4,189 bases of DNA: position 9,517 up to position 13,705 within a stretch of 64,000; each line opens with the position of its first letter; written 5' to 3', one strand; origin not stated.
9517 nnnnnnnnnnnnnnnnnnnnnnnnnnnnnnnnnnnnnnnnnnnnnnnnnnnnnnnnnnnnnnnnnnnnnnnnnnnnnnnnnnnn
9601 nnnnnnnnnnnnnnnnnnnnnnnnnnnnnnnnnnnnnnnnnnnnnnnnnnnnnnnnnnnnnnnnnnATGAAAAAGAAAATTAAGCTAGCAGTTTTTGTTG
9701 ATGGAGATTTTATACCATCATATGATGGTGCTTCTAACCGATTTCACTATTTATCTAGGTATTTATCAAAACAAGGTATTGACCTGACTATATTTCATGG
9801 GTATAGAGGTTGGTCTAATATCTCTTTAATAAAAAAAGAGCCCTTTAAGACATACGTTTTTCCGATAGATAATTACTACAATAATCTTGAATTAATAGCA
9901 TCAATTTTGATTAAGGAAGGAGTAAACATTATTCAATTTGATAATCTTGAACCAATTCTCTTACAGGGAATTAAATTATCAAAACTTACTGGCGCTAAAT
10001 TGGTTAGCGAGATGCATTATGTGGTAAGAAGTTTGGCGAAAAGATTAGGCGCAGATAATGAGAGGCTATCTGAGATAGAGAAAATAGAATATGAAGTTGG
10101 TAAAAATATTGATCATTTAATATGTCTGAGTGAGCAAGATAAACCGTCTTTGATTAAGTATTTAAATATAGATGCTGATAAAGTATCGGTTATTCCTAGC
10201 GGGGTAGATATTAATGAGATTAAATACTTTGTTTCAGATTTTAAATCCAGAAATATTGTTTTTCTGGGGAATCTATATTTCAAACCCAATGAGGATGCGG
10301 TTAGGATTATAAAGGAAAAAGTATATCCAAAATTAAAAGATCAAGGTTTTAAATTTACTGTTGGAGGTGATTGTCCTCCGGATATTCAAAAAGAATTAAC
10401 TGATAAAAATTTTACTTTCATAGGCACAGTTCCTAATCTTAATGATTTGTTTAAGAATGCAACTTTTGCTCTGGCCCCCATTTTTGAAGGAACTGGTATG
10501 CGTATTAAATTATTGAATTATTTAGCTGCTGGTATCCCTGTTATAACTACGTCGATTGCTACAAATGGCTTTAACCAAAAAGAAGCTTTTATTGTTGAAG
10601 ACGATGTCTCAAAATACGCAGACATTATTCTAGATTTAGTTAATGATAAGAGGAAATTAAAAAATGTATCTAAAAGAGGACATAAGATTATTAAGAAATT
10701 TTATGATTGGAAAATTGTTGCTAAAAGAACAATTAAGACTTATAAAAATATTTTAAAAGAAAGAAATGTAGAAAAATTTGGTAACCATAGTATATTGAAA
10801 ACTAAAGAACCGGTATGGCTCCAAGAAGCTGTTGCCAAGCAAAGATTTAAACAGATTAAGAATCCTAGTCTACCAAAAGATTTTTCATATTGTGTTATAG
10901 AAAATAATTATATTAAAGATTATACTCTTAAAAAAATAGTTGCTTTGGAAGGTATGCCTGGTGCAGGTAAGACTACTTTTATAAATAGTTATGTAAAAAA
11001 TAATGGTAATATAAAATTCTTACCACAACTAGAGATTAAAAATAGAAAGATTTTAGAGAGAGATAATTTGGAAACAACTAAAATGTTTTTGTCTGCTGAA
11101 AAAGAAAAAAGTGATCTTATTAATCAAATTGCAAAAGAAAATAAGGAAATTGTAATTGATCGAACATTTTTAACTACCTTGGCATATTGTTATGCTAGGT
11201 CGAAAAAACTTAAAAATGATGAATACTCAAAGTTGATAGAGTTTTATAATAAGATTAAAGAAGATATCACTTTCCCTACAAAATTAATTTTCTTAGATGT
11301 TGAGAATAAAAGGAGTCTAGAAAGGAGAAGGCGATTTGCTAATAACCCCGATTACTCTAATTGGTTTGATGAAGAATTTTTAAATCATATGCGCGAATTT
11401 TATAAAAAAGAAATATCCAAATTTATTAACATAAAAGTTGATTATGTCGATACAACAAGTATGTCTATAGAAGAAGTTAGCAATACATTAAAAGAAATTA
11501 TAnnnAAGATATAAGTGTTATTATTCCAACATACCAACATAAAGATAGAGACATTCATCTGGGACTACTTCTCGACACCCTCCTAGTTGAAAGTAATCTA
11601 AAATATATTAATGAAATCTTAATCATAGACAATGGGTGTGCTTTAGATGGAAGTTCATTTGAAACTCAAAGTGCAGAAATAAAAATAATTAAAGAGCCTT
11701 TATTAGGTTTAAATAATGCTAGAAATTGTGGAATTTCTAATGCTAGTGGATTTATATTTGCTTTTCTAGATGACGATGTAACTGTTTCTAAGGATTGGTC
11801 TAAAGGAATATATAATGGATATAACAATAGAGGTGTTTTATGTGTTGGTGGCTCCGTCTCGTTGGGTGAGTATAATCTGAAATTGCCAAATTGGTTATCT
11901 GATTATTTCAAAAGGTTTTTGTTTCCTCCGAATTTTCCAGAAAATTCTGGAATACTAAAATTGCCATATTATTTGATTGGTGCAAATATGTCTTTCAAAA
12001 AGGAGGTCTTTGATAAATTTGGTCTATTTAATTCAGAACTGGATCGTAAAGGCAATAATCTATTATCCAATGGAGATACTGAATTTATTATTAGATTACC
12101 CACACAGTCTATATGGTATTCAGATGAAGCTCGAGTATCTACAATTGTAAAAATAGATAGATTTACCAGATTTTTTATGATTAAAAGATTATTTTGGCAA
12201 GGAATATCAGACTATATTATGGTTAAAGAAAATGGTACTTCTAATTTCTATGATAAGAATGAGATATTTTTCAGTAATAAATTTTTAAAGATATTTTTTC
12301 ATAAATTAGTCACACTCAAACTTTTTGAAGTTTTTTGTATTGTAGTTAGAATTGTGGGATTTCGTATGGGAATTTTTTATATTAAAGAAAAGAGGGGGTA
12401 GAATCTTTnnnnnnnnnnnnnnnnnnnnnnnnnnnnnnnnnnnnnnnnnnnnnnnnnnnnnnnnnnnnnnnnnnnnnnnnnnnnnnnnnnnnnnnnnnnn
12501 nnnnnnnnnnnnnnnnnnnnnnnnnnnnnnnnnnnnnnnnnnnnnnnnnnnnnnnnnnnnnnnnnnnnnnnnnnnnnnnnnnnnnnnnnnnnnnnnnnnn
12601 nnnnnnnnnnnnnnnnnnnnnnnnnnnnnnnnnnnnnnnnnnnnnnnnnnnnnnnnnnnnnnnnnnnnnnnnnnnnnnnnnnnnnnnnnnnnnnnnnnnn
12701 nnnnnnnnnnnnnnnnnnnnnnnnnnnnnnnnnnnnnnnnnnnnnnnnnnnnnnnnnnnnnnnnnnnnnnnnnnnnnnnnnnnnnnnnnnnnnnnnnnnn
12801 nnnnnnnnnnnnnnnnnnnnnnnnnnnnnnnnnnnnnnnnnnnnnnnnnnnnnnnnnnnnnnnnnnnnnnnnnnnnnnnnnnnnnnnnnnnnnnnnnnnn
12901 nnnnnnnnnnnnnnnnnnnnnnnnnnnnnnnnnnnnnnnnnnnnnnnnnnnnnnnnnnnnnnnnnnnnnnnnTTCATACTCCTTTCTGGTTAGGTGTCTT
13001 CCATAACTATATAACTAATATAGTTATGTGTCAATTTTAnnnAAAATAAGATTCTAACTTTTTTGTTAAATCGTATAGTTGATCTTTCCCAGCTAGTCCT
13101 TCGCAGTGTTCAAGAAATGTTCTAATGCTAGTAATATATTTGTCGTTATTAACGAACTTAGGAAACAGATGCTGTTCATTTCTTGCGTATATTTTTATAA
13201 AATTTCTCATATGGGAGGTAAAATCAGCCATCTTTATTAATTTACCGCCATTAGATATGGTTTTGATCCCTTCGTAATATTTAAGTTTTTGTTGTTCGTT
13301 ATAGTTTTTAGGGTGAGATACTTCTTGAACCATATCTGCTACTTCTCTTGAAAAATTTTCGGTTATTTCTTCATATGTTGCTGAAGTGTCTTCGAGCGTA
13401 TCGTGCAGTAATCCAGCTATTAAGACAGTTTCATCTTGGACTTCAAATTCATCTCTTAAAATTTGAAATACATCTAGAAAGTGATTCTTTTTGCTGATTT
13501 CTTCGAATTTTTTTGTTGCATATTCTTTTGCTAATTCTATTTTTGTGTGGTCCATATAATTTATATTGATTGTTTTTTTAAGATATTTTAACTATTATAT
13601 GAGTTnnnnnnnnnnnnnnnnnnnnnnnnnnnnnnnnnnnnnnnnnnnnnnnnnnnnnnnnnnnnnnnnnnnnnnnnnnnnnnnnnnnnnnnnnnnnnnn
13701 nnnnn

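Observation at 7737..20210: tRNA-Gln-proximal accessory island (~12 kb) between dnaX and typA with a decayed XRE regulator gene at its edge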

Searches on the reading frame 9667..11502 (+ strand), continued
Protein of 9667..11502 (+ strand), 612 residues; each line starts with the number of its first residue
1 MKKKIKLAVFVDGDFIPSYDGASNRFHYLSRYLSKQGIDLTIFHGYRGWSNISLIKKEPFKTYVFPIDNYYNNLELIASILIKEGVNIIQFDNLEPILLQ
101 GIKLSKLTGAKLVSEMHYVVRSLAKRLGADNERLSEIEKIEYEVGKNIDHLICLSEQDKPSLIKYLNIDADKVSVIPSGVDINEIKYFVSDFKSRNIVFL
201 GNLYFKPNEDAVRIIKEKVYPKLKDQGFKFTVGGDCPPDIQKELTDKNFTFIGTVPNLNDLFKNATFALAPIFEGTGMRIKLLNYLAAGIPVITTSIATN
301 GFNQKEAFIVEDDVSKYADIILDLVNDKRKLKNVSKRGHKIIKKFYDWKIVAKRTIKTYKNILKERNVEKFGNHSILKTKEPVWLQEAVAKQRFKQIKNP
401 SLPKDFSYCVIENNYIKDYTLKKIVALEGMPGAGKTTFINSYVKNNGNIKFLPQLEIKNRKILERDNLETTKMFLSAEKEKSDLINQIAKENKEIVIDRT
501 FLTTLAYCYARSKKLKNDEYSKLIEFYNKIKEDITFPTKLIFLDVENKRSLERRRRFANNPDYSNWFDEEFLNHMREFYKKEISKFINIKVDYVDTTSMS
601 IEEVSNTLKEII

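Call 52: find_encoding_contigs(protein=P0225, flank=10000, max_places=4)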
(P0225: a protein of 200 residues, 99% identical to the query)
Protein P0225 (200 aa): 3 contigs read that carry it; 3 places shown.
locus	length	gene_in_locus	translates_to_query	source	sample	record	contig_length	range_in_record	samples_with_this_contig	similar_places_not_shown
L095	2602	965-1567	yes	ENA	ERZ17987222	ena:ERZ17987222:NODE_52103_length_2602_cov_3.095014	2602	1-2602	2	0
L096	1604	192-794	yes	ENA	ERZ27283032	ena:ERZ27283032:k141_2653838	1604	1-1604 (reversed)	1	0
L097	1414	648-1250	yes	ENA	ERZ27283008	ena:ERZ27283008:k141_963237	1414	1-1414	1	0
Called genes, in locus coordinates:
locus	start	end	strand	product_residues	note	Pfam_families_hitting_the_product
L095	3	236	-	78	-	?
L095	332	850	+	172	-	PF01936:NYN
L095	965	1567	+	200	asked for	-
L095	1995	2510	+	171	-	PF00293:NUDIX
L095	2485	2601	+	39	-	?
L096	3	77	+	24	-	?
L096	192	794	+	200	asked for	-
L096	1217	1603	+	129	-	?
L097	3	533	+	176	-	?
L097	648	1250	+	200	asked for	-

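Call 53: find_encoding_contigs(protein=P0234, flank=10000, max_places=2)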
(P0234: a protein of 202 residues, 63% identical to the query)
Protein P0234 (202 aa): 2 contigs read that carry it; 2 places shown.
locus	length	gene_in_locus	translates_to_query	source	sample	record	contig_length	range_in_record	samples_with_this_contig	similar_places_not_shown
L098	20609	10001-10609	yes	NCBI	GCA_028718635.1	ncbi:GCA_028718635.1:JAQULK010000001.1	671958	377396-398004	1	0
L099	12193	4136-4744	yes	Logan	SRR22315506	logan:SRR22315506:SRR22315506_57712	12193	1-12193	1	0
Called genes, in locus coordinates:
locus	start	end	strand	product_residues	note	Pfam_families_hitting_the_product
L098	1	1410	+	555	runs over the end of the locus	PF02518:HATPase_c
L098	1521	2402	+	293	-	PF02661:Fic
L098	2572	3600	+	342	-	PF13091:PLDc_2, PF00614:PLDc (faint), PF13091:PLDc_2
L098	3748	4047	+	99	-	PF01541:GIY-YIG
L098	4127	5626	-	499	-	PF00239:Resolvase, PF07508:Recombinase, PF13408:Zn_ribbon_recom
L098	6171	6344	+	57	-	PF01381:HTH_3, PF12844:HTH_19, PF13443:HTH_26, PF13560:HTH_31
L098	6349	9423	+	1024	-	PF02384:N6_Mtase, PF20473:MmeI_Mtase (faint), PF07669:Eco57I, PF18135:Type_ISP_C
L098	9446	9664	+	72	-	-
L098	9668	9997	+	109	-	-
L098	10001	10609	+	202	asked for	-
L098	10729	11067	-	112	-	PF07866:DUF1653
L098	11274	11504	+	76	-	-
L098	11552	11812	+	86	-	-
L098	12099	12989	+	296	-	PF00291:PALP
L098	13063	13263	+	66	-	-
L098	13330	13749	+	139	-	-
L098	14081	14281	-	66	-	-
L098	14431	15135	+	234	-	PF09864:MliC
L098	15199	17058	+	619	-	PF00122:E1-E2_ATPase, PF00702:Hydrolase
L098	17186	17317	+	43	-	-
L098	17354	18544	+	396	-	PF07690:MFS_1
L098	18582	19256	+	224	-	PF04402:SIMPL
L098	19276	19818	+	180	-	PF06574:FAD_syn (faint), PF01467:CTP_transf_like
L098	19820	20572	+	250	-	PF00702:Hydrolase (faint), PF08282:Hydrolase_3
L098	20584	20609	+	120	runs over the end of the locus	PF01050:MannoseP_isomer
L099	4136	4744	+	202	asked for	-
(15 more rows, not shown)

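Call 62: find_encoding_contigs(protein=P0231, flank=10000, max_places=6)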
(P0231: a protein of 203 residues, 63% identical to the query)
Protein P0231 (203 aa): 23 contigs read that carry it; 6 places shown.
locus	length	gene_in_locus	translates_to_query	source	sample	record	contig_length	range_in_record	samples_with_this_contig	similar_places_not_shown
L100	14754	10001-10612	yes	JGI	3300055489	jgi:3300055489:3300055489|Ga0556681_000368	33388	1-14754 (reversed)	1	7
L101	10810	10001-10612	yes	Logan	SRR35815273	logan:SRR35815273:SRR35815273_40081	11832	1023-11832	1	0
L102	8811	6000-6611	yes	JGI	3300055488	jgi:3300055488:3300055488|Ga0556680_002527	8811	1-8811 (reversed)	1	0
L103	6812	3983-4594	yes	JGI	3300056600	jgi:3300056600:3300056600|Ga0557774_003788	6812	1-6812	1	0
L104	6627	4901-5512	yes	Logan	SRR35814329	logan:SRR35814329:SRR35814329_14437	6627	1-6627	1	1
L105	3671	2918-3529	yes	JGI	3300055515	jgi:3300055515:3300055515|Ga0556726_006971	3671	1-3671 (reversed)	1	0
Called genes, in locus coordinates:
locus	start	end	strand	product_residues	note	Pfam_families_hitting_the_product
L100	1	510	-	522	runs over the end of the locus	PF00239:Resolvase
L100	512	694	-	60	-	PF12728:HTH_17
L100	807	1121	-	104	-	-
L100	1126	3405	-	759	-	PF22763:NrS1-1_pol-like_HBD, PF08706:D5_N, PF19263:DUF5906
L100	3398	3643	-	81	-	-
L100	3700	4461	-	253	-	-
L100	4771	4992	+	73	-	-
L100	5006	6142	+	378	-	-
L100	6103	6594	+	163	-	-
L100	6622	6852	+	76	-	-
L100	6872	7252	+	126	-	-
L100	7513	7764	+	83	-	-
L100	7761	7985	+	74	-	-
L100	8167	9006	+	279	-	-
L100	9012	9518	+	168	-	-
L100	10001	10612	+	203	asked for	-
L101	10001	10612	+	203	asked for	-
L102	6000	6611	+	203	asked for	-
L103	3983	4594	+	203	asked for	-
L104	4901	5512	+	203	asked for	-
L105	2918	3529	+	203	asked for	-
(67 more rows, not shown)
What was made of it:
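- The 200-aa gene family sits in recombinase-bounded modules (calls 53, 62).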

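Call 63: find_related_loci(query=window:9667-11502:+, collection=viral_contigs, flank=8000)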
Query window:9667-11502:+ (612 aa) in viral_contigs; peptide patterns used: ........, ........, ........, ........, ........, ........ (x = any residue, [..] = any of these).
42 stretches matched a pattern, but none encodes a relative of the query by tblastn (E <= 1e-3).

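Call 71: search_protein_families(library=ncbifam, proteins=[window:9667-11502:+], max_evalue=0.001)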
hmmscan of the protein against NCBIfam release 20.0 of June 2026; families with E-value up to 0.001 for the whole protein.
window:9667-11502:+ (612 aa): 10 families
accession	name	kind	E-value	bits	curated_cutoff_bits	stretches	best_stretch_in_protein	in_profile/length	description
TIGR03087.1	stp1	hypoth_equivalog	3e-20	72.8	316.65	1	136-351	161-386/397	TIGR03087 family PEP-CTERM/XrtA system glycosyltransferase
TIGR00041.1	DTMP_kinase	equivalog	1e-08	35.2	83.25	1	422-606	4-194/196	dTMP kinase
TIGR02149.1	glgA_Coryne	subfamily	4.7e-07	29.3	302.4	0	289-363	317-391/391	glycogen synthase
TIGR03449.1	mycothiol_MshA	equivalog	6.4e-07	28.6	462.5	0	258-363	297-404/406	D-inositol-3-phosphate glycosyltransferase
TIGR04047.1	MSMEG_0565_glyc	hypoth_equivalog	9.1e-06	25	259.85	1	253-360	263-372/373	MSMEG_0565 family glycosyltransferase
NF038295.1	EPS_HpsP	equivalog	2.6e-05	23.4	550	1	266-363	290-388/388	hormogonium polysaccharide biosynthesis glycosyltransferase HpsP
TIGR03088.1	stp2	hypoth_equivalog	3.5e-05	23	409.05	1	247-363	255-374/374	TIGR03088 family PEP-CTERM/XrtA system glycosyltransferase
TIGR03999.1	thiol_BshA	equivalog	0.00025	20.1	273.7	1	246-363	254-374/375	N-acetyl-alpha-D-glucosaminyl L-malate synthase BshA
NF005923.0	PRK07933.1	equivalog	0.0003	20.2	193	0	470-558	66-154/213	dTMP kinase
NF047684.1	TeichurnBiosyTuaC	equivalog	0.00032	19.7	550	1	242-363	264-390/391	teichuronic acid biosynthesis protein TuaC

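Call 84: search_protein_families(library=padloc, proteins=[window:9667-11502:+, L090:476-1075:+, L095:311-847:+], max_evalue=0.001)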
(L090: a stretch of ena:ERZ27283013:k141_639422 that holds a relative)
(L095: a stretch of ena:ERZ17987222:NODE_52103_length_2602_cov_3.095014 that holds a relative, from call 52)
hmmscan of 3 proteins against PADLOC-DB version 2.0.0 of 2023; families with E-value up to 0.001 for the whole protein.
window:9667-11502:+ (612 aa): 2 families
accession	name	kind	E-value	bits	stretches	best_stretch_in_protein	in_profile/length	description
PDLC04690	PDC-M51B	-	4.3e-07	27.9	1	424-597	4-173/191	-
PDLC02911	VakA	-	6.4e-06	24.8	1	423-611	3-162/163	-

L090:476-1075:+ (200 aa): 0 families

L095:311-847:+ (179 aa): 1 family
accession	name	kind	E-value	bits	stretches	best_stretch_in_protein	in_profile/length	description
PDLC01154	NYN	-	0.00019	18.9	0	17-133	150-263/310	"LabA-like protein, NYN family nuclease"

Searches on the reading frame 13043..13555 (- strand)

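Call 6: search_protein_families(library=pfam, proteins=[window:13043-13555:-], max_evalue=0.01)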
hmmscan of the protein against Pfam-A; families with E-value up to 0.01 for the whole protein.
window:13043-13555:- (171 aa): 2 families
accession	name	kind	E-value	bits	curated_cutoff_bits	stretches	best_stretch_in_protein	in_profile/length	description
PF13328.12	HD_4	-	2.6e-10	40.7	27.2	1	16-89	14-84/156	HD domain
PF01966.28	HD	-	1.5e-05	25.7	22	1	25-91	4-81/116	HD domain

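Call 71: search_protein_families(library=ncbifam, proteins=[window:13043-13555:-], max_evalue=0.001)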
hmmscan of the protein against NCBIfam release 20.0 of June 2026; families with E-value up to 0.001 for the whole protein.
window:13043-13555:- (171 aa): 2 families
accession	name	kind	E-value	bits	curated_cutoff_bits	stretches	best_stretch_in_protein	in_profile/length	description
TIGR00691.1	spoT_relA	subfamily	4.5e-13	48.4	499.2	1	40-92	36-88/687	RelA/SpoT family protein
NF008303.0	PRK11092.1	equivalog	3.2e-09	35.6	947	1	27-118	50-146/702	bifunctional GTP diphosphokinase/guanosine-3',5'-bis pyrophosphate 3'-pyrophosphohydrolase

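Call 81: search_protein_families(library=padloc, proteins=[window:13043-13555:-], max_evalue=0.001)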
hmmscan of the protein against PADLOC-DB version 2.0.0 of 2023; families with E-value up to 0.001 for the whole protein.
window:13043-13555:- (171 aa): 0 families
